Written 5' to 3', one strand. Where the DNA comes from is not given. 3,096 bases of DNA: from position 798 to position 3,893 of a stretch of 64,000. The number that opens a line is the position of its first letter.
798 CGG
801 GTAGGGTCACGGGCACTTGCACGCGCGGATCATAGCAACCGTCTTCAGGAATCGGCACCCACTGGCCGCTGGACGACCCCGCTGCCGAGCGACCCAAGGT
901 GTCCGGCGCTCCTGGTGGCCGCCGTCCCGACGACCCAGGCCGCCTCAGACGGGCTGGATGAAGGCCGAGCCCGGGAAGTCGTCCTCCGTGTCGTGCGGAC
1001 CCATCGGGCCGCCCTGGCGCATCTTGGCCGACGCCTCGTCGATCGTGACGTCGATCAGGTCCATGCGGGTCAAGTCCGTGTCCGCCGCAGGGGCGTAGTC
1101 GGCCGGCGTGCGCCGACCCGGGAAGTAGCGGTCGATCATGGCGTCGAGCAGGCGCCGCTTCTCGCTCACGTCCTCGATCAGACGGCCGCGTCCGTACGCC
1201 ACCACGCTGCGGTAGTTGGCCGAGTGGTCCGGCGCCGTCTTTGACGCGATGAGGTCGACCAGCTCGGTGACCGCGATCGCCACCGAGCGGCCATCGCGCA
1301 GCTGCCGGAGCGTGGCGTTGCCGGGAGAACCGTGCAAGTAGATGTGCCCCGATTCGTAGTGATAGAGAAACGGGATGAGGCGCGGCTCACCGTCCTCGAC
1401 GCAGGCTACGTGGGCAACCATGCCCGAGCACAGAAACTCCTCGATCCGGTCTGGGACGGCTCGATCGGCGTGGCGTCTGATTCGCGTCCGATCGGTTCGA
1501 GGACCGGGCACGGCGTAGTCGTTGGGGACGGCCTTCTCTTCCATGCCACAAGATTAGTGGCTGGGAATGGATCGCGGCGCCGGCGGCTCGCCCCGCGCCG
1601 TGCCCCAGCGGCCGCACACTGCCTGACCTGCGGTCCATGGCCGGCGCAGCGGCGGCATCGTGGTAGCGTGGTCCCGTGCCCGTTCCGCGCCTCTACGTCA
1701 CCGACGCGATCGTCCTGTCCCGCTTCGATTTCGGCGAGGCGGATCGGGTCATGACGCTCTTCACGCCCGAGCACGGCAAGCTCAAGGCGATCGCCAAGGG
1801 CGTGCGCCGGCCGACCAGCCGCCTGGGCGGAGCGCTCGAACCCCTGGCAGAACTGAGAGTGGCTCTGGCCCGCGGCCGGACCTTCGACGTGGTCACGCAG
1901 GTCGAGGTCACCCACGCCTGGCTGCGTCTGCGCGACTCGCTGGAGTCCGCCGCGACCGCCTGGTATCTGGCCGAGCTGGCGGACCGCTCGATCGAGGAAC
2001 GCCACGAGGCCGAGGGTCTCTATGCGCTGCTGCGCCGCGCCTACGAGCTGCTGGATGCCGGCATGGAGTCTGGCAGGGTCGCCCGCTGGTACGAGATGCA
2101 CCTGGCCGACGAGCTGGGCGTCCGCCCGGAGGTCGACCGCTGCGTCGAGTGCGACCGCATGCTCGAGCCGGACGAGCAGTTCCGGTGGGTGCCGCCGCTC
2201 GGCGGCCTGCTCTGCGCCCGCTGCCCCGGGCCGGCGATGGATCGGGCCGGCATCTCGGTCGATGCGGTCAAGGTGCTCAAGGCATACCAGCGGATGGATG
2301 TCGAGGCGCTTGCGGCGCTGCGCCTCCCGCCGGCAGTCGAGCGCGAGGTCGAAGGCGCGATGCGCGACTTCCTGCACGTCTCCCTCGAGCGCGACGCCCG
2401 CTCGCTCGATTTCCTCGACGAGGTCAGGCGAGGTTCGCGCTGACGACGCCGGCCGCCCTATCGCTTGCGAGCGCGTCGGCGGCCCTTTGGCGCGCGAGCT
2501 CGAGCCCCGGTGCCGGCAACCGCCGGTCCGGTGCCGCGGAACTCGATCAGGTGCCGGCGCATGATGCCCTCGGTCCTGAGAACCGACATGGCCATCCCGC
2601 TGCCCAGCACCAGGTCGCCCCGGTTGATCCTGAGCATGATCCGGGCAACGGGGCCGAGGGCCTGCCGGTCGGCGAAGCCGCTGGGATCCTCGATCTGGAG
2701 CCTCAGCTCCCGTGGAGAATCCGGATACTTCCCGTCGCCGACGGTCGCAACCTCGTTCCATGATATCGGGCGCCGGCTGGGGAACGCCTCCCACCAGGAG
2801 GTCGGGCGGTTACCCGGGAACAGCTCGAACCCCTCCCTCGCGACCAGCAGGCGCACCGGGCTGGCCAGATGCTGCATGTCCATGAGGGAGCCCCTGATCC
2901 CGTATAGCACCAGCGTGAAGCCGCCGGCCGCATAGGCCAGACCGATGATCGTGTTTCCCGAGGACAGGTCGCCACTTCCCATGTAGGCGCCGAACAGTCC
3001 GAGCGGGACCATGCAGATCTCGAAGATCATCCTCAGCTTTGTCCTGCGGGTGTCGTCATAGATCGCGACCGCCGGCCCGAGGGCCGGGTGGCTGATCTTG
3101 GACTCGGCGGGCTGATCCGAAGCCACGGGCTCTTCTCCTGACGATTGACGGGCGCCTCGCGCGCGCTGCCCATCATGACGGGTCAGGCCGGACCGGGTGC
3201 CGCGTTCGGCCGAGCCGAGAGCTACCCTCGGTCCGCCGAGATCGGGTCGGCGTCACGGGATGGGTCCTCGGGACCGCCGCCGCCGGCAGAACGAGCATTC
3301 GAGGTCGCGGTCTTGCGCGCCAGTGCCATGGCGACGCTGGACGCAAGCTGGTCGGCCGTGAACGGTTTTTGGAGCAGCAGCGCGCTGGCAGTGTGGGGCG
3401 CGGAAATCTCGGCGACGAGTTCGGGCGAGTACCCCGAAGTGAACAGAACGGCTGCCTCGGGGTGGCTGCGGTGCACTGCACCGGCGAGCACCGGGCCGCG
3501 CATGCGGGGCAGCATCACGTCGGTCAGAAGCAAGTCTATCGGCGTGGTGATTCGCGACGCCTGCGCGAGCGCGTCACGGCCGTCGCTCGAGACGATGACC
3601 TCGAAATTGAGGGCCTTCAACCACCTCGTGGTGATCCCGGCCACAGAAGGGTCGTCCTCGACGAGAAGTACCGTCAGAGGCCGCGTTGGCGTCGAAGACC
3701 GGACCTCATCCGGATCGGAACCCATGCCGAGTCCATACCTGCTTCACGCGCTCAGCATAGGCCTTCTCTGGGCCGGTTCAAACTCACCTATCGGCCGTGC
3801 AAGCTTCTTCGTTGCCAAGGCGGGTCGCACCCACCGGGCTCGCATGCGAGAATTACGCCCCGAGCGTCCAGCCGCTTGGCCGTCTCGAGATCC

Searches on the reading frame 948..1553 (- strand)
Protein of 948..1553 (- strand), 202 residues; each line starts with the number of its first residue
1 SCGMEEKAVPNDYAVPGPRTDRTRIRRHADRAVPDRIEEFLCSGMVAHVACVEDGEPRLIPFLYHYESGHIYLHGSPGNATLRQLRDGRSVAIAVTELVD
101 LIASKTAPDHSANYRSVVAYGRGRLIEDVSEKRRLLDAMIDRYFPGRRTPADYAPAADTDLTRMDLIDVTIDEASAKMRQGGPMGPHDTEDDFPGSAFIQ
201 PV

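Call 28: search_protein_families(library=pfam, proteins=[window:948-1553:-], max_evalue=0.00001)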
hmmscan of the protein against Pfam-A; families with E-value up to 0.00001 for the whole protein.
window:948-1553:- (202 aa): 3 families
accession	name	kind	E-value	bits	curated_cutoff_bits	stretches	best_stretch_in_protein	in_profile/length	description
PF12900.13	Pyridox_ox_2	-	4.8e-31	108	27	1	35-177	3-139/140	Pyridoxamine 5'-phosphate oxidase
PF04299.18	FMN_bind_2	-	2.5e-07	31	22.4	1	37-161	15-152/168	Putative FMN-binding domain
PF01243.27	PNPOx_N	-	3.5e-07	31.1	28.1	1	34-163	2-105/120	Pyridoxamine 5'-phosphate oxidase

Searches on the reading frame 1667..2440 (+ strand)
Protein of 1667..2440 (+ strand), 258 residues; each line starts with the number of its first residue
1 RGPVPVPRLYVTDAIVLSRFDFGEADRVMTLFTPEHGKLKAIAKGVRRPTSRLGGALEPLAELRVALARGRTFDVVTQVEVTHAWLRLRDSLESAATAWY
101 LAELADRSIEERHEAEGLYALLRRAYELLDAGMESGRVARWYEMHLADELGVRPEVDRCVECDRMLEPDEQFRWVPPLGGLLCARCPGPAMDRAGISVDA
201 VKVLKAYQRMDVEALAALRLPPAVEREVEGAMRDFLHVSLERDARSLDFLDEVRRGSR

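Call 28: search_protein_families(library=pfam, proteins=[window:1667-2440:+], max_evalue=0.00001)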
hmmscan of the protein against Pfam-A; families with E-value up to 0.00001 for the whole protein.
window:1667-2440:+ (258 aa): 2 families
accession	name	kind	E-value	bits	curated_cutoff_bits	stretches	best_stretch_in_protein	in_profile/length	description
PF02565.21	RecO_C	-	9.8e-24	84.3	22.1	1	91-247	3-156/157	Recombination protein O C terminal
PF11967.14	RecO_N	-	1.1e-21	77.1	27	1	10-83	4-78/80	Recombination protein O N terminal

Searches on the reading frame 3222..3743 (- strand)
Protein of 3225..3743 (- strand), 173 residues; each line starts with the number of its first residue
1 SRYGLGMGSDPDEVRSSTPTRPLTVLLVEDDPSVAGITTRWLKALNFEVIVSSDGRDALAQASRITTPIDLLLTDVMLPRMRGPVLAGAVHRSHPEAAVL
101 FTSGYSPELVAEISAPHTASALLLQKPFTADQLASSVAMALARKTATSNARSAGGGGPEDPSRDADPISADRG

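Call 3: search_protein_families(library=pfam, proteins=[window:3222-3725:-], max_evalue=0.01)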
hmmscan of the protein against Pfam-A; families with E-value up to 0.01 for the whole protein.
window:3222-3725:- (167 aa): 1 family
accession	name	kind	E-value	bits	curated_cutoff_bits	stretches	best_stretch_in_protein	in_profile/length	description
PF00072.30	Response_reg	-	1.2e-13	51.6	30.2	1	19-131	1-110/111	Response regulator receiver domain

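Call 28: search_protein_families(library=pfam, proteins=[window:3225-3743:-], max_evalue=0.00001)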
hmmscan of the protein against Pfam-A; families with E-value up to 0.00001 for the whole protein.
window:3225-3743:- (173 aa): 1 family
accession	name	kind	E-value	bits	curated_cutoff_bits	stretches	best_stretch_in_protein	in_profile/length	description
PF00072.30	Response_reg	-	1.4e-13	51.4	30.2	1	25-137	1-110/111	Response regulator receiver domain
